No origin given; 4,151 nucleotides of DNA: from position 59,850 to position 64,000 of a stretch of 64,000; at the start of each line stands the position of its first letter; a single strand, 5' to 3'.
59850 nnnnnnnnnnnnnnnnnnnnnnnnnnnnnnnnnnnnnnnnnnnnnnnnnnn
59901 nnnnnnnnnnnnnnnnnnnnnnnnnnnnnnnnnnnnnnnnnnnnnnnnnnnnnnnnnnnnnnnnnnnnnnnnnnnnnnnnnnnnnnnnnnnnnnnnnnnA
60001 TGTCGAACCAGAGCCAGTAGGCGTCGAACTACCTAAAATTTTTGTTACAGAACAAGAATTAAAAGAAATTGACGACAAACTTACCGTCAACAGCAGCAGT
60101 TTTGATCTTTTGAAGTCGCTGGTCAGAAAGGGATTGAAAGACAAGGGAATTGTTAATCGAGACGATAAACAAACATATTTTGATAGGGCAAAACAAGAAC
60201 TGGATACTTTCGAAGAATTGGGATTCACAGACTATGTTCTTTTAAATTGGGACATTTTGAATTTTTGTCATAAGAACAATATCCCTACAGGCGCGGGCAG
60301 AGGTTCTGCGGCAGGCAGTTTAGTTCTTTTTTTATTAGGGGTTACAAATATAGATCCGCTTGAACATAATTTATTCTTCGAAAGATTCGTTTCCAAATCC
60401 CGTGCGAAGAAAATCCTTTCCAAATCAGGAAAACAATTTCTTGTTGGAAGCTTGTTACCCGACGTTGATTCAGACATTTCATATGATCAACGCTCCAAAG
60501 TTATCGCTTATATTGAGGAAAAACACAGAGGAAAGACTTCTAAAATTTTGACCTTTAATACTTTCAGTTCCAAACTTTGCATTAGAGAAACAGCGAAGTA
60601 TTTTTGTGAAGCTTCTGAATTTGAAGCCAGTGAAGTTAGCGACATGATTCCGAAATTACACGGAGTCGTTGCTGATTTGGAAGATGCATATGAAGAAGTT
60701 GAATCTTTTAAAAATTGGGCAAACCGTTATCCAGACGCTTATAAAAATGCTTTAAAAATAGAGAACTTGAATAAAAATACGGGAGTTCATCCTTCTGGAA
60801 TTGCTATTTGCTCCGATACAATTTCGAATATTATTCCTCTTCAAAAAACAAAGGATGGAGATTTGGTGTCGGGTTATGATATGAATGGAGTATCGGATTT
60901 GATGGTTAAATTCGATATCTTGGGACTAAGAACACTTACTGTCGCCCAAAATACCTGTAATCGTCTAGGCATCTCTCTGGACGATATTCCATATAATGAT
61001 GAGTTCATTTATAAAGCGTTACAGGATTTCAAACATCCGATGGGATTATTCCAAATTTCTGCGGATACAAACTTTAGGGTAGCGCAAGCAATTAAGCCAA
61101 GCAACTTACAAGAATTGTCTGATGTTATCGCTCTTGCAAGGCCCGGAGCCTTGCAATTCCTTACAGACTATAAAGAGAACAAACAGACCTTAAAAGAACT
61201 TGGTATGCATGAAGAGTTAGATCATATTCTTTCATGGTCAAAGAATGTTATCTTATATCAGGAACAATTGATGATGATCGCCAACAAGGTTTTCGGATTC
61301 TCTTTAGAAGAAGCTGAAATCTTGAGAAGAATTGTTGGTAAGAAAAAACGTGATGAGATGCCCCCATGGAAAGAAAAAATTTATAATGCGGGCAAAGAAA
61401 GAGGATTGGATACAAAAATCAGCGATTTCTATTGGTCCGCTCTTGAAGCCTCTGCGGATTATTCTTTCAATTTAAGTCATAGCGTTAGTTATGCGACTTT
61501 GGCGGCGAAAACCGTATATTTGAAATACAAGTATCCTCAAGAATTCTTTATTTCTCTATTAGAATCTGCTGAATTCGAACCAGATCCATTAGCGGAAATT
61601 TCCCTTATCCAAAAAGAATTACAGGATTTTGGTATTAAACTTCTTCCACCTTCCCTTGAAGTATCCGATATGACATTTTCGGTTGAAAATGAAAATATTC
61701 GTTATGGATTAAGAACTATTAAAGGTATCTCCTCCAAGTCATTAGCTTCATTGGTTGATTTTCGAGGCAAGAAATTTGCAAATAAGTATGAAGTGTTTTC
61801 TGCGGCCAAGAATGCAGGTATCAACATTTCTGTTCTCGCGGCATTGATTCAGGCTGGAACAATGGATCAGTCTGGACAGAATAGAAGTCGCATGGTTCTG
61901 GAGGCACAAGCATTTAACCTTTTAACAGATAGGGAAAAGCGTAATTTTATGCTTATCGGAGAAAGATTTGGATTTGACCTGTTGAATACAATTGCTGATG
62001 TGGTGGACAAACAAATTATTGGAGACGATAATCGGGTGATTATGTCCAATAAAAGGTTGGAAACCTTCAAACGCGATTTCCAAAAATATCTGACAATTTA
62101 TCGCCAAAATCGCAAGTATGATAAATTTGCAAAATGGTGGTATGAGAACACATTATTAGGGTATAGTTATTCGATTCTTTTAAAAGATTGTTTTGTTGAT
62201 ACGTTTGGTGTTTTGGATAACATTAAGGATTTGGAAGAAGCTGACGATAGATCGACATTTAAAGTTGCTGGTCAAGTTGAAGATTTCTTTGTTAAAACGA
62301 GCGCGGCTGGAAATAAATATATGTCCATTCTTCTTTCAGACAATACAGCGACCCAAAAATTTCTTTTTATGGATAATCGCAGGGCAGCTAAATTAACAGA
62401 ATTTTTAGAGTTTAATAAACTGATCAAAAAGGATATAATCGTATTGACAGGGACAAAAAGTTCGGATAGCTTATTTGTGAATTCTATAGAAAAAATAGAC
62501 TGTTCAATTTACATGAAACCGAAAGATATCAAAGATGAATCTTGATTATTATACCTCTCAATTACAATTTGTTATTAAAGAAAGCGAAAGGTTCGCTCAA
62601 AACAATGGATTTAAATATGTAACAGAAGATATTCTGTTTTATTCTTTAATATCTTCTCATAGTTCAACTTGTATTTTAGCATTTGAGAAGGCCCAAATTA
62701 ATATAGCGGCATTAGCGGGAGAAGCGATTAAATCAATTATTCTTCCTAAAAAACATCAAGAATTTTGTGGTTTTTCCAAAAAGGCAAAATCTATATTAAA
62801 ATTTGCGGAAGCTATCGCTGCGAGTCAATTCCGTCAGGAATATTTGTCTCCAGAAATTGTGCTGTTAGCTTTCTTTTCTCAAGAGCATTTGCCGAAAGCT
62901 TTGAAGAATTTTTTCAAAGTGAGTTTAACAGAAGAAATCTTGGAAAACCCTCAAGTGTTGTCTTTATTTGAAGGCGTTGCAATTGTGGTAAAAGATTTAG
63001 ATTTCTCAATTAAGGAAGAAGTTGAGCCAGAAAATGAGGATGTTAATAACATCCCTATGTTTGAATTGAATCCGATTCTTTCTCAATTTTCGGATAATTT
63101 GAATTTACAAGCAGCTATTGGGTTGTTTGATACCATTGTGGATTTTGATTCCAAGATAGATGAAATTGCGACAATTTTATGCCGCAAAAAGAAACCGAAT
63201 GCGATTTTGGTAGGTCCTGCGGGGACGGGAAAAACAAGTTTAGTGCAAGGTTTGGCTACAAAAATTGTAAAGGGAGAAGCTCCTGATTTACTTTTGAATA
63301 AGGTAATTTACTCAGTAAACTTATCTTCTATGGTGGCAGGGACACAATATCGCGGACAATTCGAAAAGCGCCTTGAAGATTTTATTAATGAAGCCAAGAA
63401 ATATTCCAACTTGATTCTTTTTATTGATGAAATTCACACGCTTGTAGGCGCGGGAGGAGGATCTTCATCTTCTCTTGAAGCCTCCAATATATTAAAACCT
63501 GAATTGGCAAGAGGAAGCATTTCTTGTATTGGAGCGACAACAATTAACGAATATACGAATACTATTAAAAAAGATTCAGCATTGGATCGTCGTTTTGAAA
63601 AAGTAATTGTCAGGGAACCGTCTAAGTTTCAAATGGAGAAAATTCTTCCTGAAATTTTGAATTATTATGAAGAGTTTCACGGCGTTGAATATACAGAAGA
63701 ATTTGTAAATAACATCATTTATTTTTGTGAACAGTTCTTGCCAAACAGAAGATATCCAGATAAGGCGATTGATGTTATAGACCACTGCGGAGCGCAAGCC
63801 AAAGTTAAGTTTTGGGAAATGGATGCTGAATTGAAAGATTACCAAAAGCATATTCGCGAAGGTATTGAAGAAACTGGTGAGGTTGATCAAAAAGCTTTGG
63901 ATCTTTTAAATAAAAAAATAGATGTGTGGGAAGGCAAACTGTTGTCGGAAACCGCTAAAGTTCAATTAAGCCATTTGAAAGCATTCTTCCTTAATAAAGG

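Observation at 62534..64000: Phage-encoded ClpA/ClpC-like AAA+ unfoldase with a Clp_N domain, not listed in the ORF track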

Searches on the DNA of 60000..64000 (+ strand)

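Call 10: search_dna_similar(query=window:60000-64000:+, collection=phages, mode=near)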
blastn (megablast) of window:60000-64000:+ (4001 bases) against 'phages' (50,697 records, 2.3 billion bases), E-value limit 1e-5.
No match.
